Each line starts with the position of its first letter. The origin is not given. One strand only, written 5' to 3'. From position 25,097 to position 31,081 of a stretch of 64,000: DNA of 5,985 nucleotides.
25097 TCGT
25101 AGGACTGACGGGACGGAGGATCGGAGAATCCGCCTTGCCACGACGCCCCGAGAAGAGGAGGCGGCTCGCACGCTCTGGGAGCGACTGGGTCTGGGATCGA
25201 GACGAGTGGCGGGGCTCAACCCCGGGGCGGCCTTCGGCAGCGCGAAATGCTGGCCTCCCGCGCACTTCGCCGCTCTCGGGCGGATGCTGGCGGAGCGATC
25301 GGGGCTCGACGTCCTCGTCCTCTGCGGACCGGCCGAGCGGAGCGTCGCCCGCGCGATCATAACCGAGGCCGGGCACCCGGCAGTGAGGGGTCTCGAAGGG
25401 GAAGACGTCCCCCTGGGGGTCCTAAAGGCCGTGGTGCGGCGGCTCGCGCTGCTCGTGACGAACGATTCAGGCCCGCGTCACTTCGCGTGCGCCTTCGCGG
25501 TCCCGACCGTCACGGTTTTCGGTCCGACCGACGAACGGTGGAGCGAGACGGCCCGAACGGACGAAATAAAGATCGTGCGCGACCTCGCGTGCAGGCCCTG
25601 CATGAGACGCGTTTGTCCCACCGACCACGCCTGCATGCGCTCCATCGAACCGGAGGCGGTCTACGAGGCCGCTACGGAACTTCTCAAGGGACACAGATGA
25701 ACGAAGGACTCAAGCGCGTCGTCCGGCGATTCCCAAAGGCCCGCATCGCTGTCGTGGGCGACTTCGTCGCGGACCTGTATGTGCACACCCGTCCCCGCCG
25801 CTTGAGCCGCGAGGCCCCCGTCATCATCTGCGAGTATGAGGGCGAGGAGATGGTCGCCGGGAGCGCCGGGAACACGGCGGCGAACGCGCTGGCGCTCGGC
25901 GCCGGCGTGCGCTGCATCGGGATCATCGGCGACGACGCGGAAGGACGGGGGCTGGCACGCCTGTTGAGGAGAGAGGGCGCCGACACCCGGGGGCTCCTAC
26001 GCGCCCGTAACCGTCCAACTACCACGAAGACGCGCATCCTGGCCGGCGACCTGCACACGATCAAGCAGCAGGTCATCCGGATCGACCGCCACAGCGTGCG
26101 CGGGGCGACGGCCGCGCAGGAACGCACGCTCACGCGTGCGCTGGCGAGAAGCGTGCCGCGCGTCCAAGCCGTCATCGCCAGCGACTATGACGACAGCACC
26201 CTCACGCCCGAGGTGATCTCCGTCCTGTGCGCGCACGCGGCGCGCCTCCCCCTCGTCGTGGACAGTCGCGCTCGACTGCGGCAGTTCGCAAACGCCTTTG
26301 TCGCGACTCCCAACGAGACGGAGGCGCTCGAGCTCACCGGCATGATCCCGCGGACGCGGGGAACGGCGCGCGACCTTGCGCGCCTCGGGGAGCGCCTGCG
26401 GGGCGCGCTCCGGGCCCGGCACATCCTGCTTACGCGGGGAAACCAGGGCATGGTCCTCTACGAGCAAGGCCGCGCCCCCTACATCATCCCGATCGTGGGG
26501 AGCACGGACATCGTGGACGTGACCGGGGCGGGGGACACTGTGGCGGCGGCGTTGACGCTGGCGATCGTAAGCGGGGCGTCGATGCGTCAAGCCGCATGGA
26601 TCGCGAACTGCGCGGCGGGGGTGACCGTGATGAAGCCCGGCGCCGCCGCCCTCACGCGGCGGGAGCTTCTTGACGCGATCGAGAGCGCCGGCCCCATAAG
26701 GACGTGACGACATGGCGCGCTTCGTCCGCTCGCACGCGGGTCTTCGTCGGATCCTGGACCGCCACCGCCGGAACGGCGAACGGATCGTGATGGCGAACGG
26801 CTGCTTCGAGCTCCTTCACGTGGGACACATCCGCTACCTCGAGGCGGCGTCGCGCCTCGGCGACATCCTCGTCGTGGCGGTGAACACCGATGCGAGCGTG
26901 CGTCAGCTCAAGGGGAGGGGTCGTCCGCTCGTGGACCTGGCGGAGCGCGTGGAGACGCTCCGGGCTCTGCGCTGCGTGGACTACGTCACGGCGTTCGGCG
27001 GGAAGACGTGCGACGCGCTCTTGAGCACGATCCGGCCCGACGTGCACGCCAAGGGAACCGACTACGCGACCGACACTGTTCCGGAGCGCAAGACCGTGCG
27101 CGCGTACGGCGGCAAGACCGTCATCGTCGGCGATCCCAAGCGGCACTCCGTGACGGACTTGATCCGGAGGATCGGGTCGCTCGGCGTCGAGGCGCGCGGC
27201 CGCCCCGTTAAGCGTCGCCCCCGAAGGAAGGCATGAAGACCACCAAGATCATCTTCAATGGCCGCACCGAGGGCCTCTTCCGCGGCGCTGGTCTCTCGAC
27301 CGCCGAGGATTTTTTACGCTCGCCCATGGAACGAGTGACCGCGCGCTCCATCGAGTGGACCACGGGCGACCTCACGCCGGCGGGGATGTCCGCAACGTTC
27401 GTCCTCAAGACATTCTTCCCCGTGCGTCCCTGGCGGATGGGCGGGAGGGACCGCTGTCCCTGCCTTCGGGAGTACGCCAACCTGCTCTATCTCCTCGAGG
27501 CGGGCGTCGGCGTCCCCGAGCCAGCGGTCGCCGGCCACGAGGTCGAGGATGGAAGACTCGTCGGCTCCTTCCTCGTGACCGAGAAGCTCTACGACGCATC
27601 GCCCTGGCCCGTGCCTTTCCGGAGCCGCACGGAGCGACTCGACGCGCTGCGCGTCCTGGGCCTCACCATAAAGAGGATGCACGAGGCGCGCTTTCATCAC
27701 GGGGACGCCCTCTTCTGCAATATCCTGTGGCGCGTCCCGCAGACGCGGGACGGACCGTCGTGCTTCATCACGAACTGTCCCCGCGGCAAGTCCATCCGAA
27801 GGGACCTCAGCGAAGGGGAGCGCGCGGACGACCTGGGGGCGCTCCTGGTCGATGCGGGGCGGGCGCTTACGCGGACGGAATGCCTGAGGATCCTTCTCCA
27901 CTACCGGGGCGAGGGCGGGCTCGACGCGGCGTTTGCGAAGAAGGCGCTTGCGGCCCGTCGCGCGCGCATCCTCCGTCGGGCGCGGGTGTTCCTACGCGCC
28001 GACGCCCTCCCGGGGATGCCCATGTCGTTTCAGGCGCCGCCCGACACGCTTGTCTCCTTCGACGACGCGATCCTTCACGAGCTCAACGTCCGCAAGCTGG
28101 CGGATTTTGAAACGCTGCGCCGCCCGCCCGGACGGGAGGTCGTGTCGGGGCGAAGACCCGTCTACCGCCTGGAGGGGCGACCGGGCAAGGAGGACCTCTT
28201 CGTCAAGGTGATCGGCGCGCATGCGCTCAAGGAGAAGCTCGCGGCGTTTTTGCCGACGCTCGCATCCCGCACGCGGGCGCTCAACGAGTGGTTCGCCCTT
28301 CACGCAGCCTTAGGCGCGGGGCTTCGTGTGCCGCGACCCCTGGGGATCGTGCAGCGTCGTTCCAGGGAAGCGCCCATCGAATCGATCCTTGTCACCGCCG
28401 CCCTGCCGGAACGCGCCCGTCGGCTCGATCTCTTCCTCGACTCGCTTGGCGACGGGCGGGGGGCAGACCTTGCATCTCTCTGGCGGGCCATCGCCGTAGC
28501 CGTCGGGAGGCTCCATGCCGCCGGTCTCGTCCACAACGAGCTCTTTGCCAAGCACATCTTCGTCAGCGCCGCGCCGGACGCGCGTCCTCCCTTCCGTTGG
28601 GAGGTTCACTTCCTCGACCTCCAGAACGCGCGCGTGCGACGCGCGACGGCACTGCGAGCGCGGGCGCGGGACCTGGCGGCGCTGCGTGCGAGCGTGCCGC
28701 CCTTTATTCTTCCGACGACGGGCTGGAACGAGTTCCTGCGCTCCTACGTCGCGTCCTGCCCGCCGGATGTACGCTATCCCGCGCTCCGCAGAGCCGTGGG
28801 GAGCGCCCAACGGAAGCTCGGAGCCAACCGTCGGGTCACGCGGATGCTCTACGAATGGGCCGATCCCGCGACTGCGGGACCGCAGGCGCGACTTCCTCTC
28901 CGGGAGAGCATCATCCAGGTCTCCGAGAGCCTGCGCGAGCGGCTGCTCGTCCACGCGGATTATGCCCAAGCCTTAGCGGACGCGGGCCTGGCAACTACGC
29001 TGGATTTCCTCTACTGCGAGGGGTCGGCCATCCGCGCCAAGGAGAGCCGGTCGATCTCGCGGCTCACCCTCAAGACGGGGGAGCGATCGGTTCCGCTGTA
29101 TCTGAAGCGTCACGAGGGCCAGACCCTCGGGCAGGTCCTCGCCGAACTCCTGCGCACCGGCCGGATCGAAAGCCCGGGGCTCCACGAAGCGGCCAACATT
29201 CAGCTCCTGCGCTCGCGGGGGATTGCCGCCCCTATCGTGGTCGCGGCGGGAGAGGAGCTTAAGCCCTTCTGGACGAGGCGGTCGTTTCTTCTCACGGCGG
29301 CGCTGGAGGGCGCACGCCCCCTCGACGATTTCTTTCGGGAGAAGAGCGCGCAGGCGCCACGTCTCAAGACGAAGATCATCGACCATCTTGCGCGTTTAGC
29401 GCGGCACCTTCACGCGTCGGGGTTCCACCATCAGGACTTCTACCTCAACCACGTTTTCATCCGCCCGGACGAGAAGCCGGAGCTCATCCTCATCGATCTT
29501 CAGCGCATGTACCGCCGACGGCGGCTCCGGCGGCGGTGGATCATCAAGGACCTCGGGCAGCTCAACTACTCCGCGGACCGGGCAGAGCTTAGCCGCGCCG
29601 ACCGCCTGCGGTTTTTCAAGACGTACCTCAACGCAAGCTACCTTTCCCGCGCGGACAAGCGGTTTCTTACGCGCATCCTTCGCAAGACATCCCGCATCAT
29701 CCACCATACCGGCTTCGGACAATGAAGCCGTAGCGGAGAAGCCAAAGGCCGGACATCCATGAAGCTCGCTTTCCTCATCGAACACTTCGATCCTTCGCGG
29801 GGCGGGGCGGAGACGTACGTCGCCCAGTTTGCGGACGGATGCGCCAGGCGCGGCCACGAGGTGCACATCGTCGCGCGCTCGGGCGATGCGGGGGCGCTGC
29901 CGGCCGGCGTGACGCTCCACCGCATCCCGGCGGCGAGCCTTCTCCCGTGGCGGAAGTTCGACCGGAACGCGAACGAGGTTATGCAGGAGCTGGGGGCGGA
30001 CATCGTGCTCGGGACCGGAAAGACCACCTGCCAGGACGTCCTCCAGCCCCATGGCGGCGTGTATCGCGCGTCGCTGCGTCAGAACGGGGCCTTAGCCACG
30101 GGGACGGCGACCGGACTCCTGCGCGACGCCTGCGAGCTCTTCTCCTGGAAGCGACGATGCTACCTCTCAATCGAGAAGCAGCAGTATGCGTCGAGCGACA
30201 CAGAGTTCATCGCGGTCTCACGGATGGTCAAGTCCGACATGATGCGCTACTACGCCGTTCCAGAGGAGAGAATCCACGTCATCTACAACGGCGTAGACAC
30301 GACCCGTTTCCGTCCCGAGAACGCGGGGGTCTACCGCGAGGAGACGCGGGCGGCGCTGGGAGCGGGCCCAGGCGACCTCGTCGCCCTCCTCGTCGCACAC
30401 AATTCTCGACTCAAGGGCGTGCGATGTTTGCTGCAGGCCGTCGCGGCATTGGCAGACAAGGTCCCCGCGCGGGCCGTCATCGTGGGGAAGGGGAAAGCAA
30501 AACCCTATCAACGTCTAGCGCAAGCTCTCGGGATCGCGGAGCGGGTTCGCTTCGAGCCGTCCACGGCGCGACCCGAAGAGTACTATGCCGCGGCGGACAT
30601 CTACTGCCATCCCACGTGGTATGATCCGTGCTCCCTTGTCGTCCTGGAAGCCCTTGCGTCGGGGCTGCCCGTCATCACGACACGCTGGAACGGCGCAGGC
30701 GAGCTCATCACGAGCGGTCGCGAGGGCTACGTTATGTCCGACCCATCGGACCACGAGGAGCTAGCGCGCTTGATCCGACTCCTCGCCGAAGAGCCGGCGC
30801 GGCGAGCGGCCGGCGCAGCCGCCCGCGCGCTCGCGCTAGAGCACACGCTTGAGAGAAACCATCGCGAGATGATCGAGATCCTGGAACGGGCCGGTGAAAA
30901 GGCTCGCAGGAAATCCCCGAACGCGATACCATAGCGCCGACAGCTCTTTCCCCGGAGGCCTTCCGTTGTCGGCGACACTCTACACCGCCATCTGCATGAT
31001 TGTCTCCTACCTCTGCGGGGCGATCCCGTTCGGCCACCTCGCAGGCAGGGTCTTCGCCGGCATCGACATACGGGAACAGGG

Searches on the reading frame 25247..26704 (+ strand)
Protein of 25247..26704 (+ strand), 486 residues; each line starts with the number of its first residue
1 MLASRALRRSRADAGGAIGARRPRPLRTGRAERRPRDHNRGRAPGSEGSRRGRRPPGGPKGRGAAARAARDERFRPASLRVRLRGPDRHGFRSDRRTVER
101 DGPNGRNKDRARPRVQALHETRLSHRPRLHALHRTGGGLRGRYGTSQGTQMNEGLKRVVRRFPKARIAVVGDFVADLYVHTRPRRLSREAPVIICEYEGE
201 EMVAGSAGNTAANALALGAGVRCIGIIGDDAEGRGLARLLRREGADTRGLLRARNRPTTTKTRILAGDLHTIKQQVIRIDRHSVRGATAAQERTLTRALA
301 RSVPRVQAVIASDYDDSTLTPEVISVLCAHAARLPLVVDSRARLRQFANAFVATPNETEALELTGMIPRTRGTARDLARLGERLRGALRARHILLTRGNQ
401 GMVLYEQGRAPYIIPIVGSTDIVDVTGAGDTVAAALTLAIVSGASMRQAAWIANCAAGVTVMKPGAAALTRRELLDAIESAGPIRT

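Call 59: search_protein_families(library=pfam, proteins=[window:25247-26704:+], max_evalue=0.001)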
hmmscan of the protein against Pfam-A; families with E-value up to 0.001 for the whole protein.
window:25247-26704:+ (486 aa): 2 families
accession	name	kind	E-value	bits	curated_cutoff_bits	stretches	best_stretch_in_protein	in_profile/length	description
PF00294.29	PfkB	-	5.2e-32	111.8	25.8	1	166-468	3-297/302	pfkB family carbohydrate kinase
PF08543.17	Phos_pyr_kin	-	1.1e-05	25.4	27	1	326-453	94-224/246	Phosphomethylpyrimidine kinase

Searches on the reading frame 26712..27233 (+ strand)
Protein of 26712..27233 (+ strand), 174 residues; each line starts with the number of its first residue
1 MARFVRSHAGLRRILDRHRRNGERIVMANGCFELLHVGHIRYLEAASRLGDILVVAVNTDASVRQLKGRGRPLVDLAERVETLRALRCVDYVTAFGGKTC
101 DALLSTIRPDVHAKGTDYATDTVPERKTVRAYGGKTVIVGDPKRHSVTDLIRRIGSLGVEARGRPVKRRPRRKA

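Call 59: search_protein_families(library=pfam, proteins=[window:26712-27233:+], max_evalue=0.001)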
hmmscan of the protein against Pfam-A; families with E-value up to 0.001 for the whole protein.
window:26712-27233:+ (174 aa): 2 families
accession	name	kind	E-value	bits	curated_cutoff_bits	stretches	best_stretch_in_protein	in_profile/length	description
PF01467.32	CTP_transf_like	-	1e-18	68.2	21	1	27-140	1-110/133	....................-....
PF22120.2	T6SS_Tse3_N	-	0.00048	20.9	27.2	0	58-121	37-98/104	T6SS, Peptidoglycan muramidase Tse3, N-terminal domain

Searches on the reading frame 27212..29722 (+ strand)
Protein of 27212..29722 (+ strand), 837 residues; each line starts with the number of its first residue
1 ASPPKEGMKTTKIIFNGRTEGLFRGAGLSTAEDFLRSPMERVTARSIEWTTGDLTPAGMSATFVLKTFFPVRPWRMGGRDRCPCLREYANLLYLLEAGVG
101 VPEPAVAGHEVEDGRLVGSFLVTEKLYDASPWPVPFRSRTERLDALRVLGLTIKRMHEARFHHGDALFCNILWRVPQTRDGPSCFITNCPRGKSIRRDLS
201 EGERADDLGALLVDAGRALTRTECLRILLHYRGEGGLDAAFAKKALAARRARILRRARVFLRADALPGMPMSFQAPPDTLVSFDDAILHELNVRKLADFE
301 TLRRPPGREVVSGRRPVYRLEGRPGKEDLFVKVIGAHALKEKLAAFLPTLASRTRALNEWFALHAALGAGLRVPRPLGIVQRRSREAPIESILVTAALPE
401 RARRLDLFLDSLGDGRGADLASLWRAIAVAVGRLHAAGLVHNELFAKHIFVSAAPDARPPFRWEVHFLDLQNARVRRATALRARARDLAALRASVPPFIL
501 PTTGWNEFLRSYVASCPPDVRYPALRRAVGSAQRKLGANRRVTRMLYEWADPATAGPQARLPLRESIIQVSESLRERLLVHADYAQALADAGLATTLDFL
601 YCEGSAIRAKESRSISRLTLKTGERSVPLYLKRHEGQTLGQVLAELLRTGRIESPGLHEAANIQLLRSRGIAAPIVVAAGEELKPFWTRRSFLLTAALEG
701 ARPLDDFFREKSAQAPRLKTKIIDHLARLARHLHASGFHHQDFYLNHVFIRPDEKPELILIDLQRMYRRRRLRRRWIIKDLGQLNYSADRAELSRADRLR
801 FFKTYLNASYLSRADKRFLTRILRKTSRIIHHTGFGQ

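Call 10: search_protein_families(library=pfam, proteins=[window:27212-29722:+], max_evalue=0.01)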
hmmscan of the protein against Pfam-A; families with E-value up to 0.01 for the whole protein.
window:27212-29722:+ (837 aa): 1 family
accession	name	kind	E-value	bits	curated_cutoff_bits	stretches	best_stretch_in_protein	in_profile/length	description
PF06293.20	Kdo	-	8e-64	215.3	21.3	3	631-805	33-207/207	Lipopolysaccharide kinase (Kdo/WaaP) family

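Call 22: search_protein_families(library=ncbifam, proteins=[window:27212-29722:+], max_evalue=0.001)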
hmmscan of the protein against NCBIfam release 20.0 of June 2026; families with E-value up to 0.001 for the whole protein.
window:27212-29722:+ (837 aa): 7 families
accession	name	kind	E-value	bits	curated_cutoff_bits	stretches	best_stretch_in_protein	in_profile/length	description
NF011703.0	PRK15123.1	equivalog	2.5e-51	174.1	170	2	604-831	27-259/268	lipopolysaccharide core heptose(I) kinase RfaP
NF002475.0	PRK01723.1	equivalog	2.8e-24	85.5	142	3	349-494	81-210/241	3-deoxy-D-manno-octulosonic acid kinase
TIGR03724.2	arch_bud32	equivalog_domain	6.1e-10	38.9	125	0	99-174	53-119/193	KEOPS complex kinase/ATPase Bud32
NF007383.0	PRK09902.1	equivalog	4.9e-09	36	235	1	658-786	68-196/216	lipopolysaccharide kinase InaA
NF007174.0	PRK09605.1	equivalog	8.3e-06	24.5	447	0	99-174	396-461/535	bifunctional N(6)-L-threonylcarbamoyladenine synthase/serine/threonine protein kinase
NF011464.0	PRK14879.1-7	equivalog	7e-05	22.7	246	0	99-174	66-137/221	Kae1-associated kinase Bud32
NF011463.0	PRK14879.1-4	equivalog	0.00021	20.8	188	0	352-452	61-148/237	Kae1-associated kinase Bud32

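Call 38: find_homologous_proteins(query=window:27233-29722:+, max_evalue=0.00001)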
Query window:27233-29722:+ (830 aa): 2 proteins with E <= 0.00001 among 8000 candidates.
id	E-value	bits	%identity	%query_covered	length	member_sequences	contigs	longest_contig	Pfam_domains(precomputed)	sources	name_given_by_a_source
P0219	0.0e+0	1859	100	100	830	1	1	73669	PF06293.21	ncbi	ncbi:MAG: lipopolysaccharide kinase InaA family protein [Planctomycetota bacterium]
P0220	2.5e-220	752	47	100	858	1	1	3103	PF06293.21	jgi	-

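Call 41: find_encoding_contigs(protein=P0219, flank=10000, max_places=3)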
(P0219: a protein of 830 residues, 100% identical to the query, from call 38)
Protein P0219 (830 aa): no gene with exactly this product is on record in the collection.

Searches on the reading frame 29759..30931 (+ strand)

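Call 59: search_protein_families(library=pfam, proteins=[window:29759-30931:+], max_evalue=0.001)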
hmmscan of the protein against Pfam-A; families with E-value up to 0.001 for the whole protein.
window:29759-30931:+ (391 aa): 6 families
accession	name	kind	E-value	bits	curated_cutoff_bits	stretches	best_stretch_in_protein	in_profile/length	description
PF00534.26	Glycos_transf_1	-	2e-28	99.5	26.4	1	193-356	2-170/172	Glycosyl transferases group 1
PF13692.12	Glyco_trans_1_4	-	1.6e-27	97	27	1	216-343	12-140/142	Glycosyl transferases group 1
PF13439.12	Glyco_transf_4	-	4.6e-21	76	28.5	1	15-183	2-170/170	Glycosyltransferase Family 4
PF13579.12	Glyco_trans_4_4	-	2e-13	51.4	29.7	1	15-178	1-158/158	Glycosyl transferase 4-like domain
PF13524.12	Glyco_trans_1_2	-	5.3e-11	43.1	25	1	237-372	15-143/144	Glycosyl transferase-like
PF20706.3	GT4-conflict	-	2.1e-09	37.3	26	1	207-364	198-372/385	Family 4 Glycosyltransferase in conflict systems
